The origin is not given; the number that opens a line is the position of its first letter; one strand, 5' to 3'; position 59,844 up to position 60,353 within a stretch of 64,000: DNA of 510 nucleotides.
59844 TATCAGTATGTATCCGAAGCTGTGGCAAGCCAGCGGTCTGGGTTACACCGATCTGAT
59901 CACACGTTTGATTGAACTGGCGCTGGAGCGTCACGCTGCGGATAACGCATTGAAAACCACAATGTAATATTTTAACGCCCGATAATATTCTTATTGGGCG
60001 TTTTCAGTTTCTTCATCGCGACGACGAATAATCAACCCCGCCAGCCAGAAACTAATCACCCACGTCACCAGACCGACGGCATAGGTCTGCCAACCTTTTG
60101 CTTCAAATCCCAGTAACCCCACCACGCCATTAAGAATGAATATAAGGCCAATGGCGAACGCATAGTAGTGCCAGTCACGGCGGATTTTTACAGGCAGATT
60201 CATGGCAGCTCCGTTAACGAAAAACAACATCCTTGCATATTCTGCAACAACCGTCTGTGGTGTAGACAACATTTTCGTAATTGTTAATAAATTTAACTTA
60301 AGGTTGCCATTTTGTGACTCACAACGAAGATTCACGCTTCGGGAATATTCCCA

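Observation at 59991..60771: Divergent pair of small membrane proteins yaiZ and yaiY separated by 259 bp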

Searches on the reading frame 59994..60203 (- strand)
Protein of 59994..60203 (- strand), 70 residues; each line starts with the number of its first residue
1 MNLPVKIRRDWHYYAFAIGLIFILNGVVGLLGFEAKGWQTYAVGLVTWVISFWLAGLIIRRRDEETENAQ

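Call 4: search_protein_families(proteins=[window:59994-60203:-], library=ncbifam, max_evalue=0.1)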
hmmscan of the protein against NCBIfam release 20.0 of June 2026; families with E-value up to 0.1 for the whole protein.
window:59994-60203:- (70 aa): 1 family
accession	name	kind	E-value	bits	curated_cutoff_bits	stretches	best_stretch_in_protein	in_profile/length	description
NF011358.0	PRK14776.1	equivalog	0.019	14.8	285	0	34-64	64-94/170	lipoprotein signal peptidase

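Call 7: profile_search(protein=window:59994-60203:-)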
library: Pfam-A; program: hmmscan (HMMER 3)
A. the first sequence (70 residues): domains with independent E <= 10: 3; with E <= 0.001: 1
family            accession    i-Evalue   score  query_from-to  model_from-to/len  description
DUF2754           PF10953.13    6.6e-49   164.4       1-70          1-70/70  Protein of unknown function (DUF2754)
UbiA              PF01040.23     0.0019    18.0       3-68        177-241/250  UbiA prenyltransferase family
DUF1761           PF08570.15      0.003    18.3      13-59         76-122/123  Protein of unknown function (DUF1761)

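Call 27: find_homologous_proteins(query=window:59994-60203:-)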
Query seq(70 aa) (70 aa): 224 proteins with E <= 0.001 among 236 candidates; the best 120 are listed.
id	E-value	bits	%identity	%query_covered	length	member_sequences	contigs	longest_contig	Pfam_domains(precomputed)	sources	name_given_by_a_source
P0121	3.8e-40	153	100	100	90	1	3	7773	PF10953.14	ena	-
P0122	3.8e-40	153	100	100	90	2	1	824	PF10953.14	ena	-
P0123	3.9e-40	153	100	100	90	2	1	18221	PF10953.14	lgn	-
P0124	4.0e-40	153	100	100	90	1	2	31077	PF10953.14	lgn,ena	-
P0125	4.1e-40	153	100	100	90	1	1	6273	PF10953.14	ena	-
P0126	6.9e-40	152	100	100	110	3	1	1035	PF10953.14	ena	-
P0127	6.9e-40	152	100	100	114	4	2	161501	PF10953.14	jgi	jgi:hypothetical protein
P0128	7.3e-40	152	100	100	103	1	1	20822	PF10953.14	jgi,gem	-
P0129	1.7e-39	151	99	100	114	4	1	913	PF10953.14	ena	-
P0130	2.1e-39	150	99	100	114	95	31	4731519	PF10953.14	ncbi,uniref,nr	ncbi:DUF2754 domain-containing protein [Shigella flexneri]|uniref:DUF2754 domain-containing protein 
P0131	2.7e-39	150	99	100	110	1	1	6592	PF10953.14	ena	-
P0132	3.1e-39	150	97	100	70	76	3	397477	PF10953.14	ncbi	ncbi:DUF2754 domain-containing protein [Escherichia coli]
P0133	7.5e-39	149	99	100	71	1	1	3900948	PF10953.14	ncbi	ncbi:DUF2754 domain-containing protein [Escherichia coli]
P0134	8.3e-39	148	99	100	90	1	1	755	PF10953.14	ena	-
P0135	1.9e-37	144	96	100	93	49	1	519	PF10953.14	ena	-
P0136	3.3e-37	143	96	100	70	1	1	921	PF10953.14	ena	-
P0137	3.9e-37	143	93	100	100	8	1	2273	PF10953.14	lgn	-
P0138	1.9e-36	141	93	100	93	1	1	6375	PF10953.14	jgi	-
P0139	4.9e-36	140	90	100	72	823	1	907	PF10953.14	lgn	-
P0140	5.5e-36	139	90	100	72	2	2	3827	PF10953.14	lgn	-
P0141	9.4e-36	139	91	100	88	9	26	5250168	PF10953.14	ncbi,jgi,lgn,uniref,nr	ncbi:UNVERIFIED_ORG: uncharacterized protein DUF2754 [Citrobacter freundii]|jgi:type IV secretory pa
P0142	1.2e-35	138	90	100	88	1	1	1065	PF10953.14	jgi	jgi:type IV secretory pathway TrbD component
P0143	1.5e-35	138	91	100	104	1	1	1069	PF10953.14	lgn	-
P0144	2.4e-35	137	94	100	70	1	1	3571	PF10953.14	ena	-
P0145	2.7e-35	137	90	100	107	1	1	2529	PF10953.14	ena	-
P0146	3.8e-35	137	90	100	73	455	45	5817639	PF10953.14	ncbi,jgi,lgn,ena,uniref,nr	ncbi:hypothetical protein Y71_20805 [Kosakonia radicincitans DSM 16656]|uniref:DUF2754 domain-contai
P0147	4.8e-35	136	86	100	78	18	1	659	PF10953.14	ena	-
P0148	4.9e-35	136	91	99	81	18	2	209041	PF10953.14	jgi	-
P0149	8.1e-35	136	89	100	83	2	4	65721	PF10953.14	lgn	-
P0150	1.1e-34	135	87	100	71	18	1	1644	PF10953.14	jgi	-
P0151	1.1e-34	135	91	94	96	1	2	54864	PF10953.14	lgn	-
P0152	1.5e-34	135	87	100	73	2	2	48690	PF10953.14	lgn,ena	-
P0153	2.1e-34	134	92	93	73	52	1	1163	PF10953.14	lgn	-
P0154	2.5e-34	134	89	100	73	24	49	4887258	PF10953.14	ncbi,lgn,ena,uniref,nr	ncbi:DUF2754 domain-containing protein [Citrobacter braakii]|uniref:DUF2754 family protein n=1 Tax=C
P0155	5.3e-34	133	94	93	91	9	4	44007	PF10953.14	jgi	jgi:hypothetical protein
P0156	5.3e-34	133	100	89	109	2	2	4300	PF10953.14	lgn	-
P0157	5.4e-34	133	90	99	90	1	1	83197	PF10953.14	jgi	-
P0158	6.4e-34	133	94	89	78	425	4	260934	PF10953.14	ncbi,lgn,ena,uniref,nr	ncbi:DUF2754 domain-containing protein [Enterobacter sp. RIT637]|uniref:DUF2754 family protein n=1 T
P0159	9.9e-34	132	94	91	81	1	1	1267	PF10953.14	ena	-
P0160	1.3e-33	132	87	100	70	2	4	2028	PF10953.14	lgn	-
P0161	1.5e-33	132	91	100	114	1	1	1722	PF10953.14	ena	-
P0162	1.9e-33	131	87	99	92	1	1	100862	PF10953.14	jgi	jgi:hypothetical protein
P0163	2.4e-33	131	92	89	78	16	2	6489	PF10953.14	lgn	-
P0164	2.6e-33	131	88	96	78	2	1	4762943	PF10953.14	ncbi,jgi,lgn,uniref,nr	ncbi:DUF2754 domain-containing protein [unidentified bacterial endosymbiont]|jgi:type IV secretory p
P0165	3.6e-33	131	83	100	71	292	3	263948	PF10953.14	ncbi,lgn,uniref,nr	ncbi:DUF2754 family protein [Salmonella enterica subsp. enterica serovar Chester]|uniref:DUF2754 fam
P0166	3.8e-33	130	88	99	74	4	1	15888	PF10953.14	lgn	-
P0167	3.9e-33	130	85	100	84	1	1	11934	PF10953.14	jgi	jgi:Protein of unknown function (DUF2754).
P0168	4.3e-33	130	84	100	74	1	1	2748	PF10953.14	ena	-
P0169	6.6e-33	130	98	87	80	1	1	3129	PF10953.14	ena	-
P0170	6.6e-33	130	91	93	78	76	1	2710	PF10953.14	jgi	jgi:type IV secretory pathway TrbD component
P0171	7.4e-33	130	87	99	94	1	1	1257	PF10953.14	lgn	-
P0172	7.5e-33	130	89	91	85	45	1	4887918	PF10953.14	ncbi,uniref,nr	ncbi:Putative inner membrane protein [Salmonella enterica subsp. enterica]|uniref:Inner membrane pro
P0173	9.6e-33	129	89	90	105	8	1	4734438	PF10953.14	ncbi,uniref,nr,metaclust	ncbi:YaiZ [Enterobacter ludwigii]|uniref:YaiZ n=2 Tax=Enterobacter ludwigii TaxID=299767 RepID=G8LP7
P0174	1.1e-32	129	89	93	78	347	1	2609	PF10953.14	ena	-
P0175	1.1e-32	129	87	100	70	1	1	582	PF10953.14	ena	-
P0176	1.3e-32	129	93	100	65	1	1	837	PF10953.14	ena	-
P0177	1.5e-32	129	92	87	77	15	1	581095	PF10953.14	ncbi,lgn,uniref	ncbi:DUF2754 family protein [Phytobacter diazotrophicus]|uniref:DUF2754 family protein n=1 Tax=Phyto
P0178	1.6e-32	128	84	99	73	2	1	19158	PF10953.14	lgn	-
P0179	3.2e-32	128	82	100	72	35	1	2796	PF10953.14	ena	-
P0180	3.9e-32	127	89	100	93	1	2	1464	PF10953.14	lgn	-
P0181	4.5e-32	127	89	93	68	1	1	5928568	PF10953.14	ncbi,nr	ncbi:DUF2754 domain-containing protein [Escherichia coli]|nr:DUF2754 domain-containing protein [Esch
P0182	8.7e-32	126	85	96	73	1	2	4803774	PF10953.14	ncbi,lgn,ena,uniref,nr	ncbi:DUF2754 family protein [Franconibacter pulveris 1160]|uniref:DUF2754 family protein n=1 Tax=Fra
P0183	1.6e-31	125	80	100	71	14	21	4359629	PF10953.14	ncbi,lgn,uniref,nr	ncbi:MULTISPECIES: DUF2754 family protein [Cronobacter]|uniref:DUF2754 family protein n=1 Tax=Cronob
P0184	2.2e-31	125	86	99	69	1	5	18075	PF10953.14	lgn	-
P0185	2.5e-31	125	85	89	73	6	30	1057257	PF10953.14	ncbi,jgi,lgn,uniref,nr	ncbi:DUF2754 family protein [Cronobacter turicensis]|uniref:DUF2754 family protein n=1 Tax=Cronobact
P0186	2.7e-31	125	84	90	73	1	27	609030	PF10953.14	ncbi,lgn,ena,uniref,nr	ncbi:DUF2754 family protein [Cronobacter turicensis]|uniref:DUF2754 family protein n=1 Tax=Cronobact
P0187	4.7e-31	124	86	93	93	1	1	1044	PF10953.14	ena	-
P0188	6.6e-31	123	86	93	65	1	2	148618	PF10953.14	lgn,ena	-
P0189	8.3e-31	123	90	100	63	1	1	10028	PF10953.14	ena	-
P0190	9.6e-31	123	79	100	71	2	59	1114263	PF10953.14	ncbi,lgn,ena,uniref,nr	ncbi:DUF2754 family protein [Cronobacter sakazakii]|uniref:DUF2754 domain-containing protein n=1 Tax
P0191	1.4e-30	122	84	89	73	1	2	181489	PF10953.14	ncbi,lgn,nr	ncbi:DUF2754 family protein [Cronobacter turicensis]|nr:DUF2754 family protein [Cronobacter turicens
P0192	1.5e-30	122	98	84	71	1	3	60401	PF10953.14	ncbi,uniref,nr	ncbi:DUF2754 family protein [Escherichia coli]|uniref:DUF2754 family protein n=1 Tax=Escherichia col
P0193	2.0e-30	122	79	100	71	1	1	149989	PF10953.14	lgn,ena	-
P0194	2.1e-30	122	86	93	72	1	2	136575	PF10953.14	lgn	-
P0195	2.1e-30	122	93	84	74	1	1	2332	PF10953.14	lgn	-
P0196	2.5e-30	122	79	100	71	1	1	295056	PF10953.14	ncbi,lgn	ncbi:DUF2754 domain-containing protein [Cronobacter dublinensis]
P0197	3.0e-30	121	77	100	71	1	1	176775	PF10953.14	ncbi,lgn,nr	ncbi:DUF2754 domain-containing protein [Cronobacter muytjensii]|nr:DUF2754 domain-containing protein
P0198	4.3e-30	121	79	96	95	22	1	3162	PF10953.14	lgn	-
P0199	9.1e-30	120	76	100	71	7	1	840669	PF10953.14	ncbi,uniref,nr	ncbi:DUF2754 family protein [Cronobacter sakazakii]|uniref:DUF2754 family protein n=1 Tax=Cronobacte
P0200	9.9e-30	120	76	100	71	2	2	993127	PF10953.14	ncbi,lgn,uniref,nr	ncbi:DUF2754 family protein [Cronobacter malonaticus]|uniref:DUF2754 family protein n=1 Tax=Cronobac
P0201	1.4e-29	119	77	100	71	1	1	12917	PF10953.14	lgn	-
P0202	1.8e-29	119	79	100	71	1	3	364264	PF10953.14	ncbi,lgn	ncbi:DUF2754 family protein [Cronobacter dublinensis]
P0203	2.7e-29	118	78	99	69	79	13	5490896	PF10953.14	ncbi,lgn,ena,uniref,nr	ncbi:DUF2754 family protein [Raoultella ornithinolytica]|uniref:DUF2754 family protein n=1 Tax=Raoul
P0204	3.5e-29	118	80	93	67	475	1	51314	PF10953.14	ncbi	ncbi:DUF2754 domain-containing protein [Klebsiella pneumoniae]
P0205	3.9e-29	118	80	99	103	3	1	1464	PF10953.14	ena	-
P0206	4.8e-29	117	76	96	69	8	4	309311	PF10953.14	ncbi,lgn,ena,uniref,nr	ncbi:DUF2754 family protein [uncultured Pluralibacter sp.]|uniref:DUF2754 family protein n=1 Tax=unc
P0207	4.9e-29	117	100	79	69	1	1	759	PF10953.14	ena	-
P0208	5.1e-29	117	78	99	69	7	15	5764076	PF10953.14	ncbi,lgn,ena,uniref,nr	ncbi:DUF2754 family protein [Raoultella planticola]|uniref:DUF2754 family protein n=1 Tax=Raoultella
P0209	5.1e-29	117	77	100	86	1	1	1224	PF10953.14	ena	-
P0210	5.6e-29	117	76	97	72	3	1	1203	PF10953.14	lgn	-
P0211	7.4e-29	117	74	99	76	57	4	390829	PF10953.14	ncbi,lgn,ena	-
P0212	7.8e-29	117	74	100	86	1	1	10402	PF10953.14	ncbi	ncbi:MAG: DUF2754 domain-containing protein [Enterobacteriaceae bacterium]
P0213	8.0e-29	117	77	100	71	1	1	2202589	PF10953.14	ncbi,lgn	ncbi:DUF2754 family protein [Cronobacter universalis]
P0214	1.3e-28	116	83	91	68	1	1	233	PF10953.14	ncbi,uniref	ncbi:DUF2754 family protein, partial [Salmonella enterica]|uniref:DUF2754 family protein n=1 Tax=Sal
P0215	3.0e-28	115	77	94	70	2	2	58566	PF10953.14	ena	-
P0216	3.8e-28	115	74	99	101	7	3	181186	PF10953.14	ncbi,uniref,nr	ncbi:inner membrane protein [Klebsiella pneumoniae]|uniref:Inner membrane protein n=4 Tax=Klebsiella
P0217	4.0e-28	115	72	99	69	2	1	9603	PF10953.14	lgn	-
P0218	4.1e-28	114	73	99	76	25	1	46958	PF10953.14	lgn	-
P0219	4.8e-28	114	76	97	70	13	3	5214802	PF10953.14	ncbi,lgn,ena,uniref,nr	ncbi:Protein of uncharacterised function (DUF2754) [Cedecea neteri]|uniref:DUF2754 domain-containing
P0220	5.7e-28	114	80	93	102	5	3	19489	PF10953.14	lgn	-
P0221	5.7e-28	114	80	93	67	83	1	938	PF10953.14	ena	-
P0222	6.1e-28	114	80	93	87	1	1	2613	PF10953.14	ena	-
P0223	6.8e-28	114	78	93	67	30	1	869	PF10953.14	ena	-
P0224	7.1e-28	114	77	94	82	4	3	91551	PF10953.14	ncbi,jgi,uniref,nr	ncbi:DUF2754 family protein [Buttiauxella izardii]|uniref:DUF2754 family protein n=2 Tax=Buttiauxell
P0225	8.0e-28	114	75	97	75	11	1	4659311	PF10953.14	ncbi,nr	ncbi:membrane protein [Cedecea neteri]|nr:membrane protein [Cedecea neteri]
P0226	8.9e-28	113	72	99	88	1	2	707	PF10953.14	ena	-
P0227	1.3e-27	113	76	97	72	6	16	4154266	PF10953.14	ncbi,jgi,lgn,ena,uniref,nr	ncbi:DUF2754 family protein [Siccibacter turicensis]|uniref:DUF2754 domain-containing protein n=1 Ta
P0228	1.4e-27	113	77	94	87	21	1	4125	PF10953.14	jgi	-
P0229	1.7e-27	113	85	93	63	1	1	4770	PF10953.14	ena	-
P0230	1.9e-27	112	74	99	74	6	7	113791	PF10953.14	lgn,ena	-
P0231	2.1e-27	112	77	93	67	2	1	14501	PF10953.14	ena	-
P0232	2.5e-27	112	77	93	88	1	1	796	PF10953.14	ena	-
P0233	3.7e-27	111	95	81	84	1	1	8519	PF10953.14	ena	-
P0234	4.7e-27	111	80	100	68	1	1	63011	PF10953.14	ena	-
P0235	5.1e-27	111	92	76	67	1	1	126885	PF10953.14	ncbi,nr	ncbi:hypothetical protein DCI52_23355 [Salmonella enterica subsp. enterica serovar Typhimurium]|nr:h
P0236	6.6e-27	111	82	89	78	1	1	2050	PF10953.14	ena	-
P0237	7.0e-27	111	73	94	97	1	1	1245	PF10953.14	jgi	jgi:hypothetical protein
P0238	1.2e-26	110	68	97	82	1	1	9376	PF10953.14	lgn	-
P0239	1.3e-26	110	72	96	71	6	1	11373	PF10953.14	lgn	-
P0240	1.7e-26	109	72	99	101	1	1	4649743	PF10953.14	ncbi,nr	ncbi:DUF2754 family protein [Klebsiella pneumoniae]|nr:DUF2754 family protein [Klebsiella pneumoniae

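Call 30: find_related_loci(query=A1, collection=genome_contigs, flank=4000)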
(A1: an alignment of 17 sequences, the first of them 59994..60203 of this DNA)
Query A1 (70 aa) in genome_contigs; peptide patterns used: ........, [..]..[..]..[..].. (x = any residue, [..] = any of these).
181 stretches matched a pattern; 155 encode a relative of the query (tblastn E <= 1e-3); the best 80 are kept; 80 distinct loci.
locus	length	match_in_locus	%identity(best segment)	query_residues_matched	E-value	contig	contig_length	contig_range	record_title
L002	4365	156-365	100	1-70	6e-44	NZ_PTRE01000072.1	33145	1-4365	Escherichia sp. MOD1-EC7003 MOD1-EC7003_72_length_33145_cov_118, whole genome shotgun sequence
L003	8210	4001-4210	97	1-70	3e-43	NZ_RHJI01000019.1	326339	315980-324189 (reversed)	Escherichia sp. E1V33 1V33_19_consensus, whole genome shotgun sequence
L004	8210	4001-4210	97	1-70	2e-42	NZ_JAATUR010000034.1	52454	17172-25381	Escherichia coli strain SCPM-O-B-8794 34length=52454, whole genome shotgun sequence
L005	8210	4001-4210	94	1-70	3e-42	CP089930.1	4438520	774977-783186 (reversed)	Escherichia coli strain E69 chromosome, complete genome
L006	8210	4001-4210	93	1-70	8e-42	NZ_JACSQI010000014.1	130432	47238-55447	Escherichia whittamii strain Sa2BVA5 NODE_14_length_130432_cov_8.821863, whole genome shotgun sequence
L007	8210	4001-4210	91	1-70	2e-40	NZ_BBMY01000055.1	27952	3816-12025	Escherichia albertii NBRC 107761 = DSM 17582 strain NBRC 107761, whole genome shotgun sequence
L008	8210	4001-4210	91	1-70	7e-40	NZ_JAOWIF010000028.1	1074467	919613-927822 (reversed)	Citrobacter sp. Cu233 218, whole genome shotgun sequence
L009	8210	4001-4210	91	1-70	6e-40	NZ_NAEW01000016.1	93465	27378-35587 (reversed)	Citrobacter braakii strain ATCC 51113 CbraakiiATCC_L001_NODE_16_length_93465__23.9794, whole genome shotgun sequence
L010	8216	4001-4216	92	1-70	5e-40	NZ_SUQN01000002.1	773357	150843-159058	Citrobacter gillenii strain UMG736 UMG736_2, whole genome shotgun sequence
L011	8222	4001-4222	86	1-70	2e-39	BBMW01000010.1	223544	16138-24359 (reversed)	Citrobacter werkmanii NBRC 105721 DNA, contig: CIWKM10, whole genome shotgun sequence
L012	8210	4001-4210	91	1-70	2e-39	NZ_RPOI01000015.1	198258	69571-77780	Citrobacter youngae strain CCUG 30791 citrobacter_youngae_CCUG30791T_0000015, whole genome shotgun sequence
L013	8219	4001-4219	89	1-70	2e-39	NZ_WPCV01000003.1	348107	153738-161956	Citrobacter sp. On2M On2M_3, whole genome shotgun sequence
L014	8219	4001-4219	90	1-70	1e-39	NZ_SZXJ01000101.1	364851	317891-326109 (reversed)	Citrobacter sp. wls619 contig26, whole genome shotgun sequence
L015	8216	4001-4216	90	1-70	2e-39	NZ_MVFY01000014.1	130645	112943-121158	Citrobacter portucalensis strain A60 A60_S7_L001_NODE_14_length_130645_cov_19.5761, whole genome shotgun sequence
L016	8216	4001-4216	89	1-70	3e-39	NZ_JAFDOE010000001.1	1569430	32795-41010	Citrobacter sp. FP75 contig1, whole genome shotgun sequence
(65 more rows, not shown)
